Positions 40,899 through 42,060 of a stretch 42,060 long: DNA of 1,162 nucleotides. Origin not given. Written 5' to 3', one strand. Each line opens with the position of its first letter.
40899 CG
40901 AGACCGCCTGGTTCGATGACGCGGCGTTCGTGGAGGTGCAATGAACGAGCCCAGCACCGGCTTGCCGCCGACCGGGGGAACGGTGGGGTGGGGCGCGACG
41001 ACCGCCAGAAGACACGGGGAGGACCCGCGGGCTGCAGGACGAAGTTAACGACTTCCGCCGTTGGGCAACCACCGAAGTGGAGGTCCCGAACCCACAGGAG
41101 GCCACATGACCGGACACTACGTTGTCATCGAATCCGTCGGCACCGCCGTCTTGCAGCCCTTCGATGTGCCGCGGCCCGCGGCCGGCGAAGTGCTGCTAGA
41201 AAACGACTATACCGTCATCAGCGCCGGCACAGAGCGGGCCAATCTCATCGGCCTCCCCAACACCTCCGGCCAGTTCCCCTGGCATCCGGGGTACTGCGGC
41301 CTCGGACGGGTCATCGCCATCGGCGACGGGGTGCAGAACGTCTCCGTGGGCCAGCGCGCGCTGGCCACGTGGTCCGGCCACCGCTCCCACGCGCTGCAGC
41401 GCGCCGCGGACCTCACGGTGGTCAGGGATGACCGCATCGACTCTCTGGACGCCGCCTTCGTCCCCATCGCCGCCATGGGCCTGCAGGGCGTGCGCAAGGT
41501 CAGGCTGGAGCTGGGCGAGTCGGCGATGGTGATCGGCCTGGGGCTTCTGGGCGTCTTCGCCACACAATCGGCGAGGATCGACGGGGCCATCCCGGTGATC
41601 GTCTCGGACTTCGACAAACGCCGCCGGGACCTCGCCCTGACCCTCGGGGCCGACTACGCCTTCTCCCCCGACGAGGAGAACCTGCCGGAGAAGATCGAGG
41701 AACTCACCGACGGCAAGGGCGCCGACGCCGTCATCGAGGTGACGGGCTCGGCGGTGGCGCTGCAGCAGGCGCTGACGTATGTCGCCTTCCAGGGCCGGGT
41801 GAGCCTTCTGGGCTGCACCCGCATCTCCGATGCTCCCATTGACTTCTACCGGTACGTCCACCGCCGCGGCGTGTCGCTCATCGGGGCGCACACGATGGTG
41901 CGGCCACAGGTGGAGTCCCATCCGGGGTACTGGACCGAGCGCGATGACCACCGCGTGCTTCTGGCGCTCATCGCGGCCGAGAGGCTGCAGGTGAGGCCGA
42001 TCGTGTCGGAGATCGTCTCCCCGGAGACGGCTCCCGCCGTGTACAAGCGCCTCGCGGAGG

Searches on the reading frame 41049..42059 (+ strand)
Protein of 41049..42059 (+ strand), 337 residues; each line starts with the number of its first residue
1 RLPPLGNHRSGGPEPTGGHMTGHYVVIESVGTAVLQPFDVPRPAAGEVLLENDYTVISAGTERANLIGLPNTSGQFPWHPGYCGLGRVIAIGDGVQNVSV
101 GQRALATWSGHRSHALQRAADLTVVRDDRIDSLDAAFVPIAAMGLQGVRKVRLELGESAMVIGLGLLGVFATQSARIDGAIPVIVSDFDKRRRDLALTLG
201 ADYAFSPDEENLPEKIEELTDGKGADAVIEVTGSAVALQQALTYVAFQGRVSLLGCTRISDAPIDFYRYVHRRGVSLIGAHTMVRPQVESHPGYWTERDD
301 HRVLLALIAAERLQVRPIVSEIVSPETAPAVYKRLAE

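Call 18: search_protein_families(library=pfam, proteins=[window:41049-42059:+], max_evalue=0.001)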
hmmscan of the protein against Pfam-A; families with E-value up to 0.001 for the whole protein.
window:41049-42059:+ (337 aa): 2 families
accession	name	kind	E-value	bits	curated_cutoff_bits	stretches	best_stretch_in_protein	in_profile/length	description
PF00107.32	ADH_zinc_N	-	3.3e-23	82.5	31.8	1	167-283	2-115/129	Zinc-binding dehydrogenase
PF16912.11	Glu_dehyd_C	-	2.4e-07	30.9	34.9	1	157-266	32-141/211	Glucose dehydrogenase C-terminus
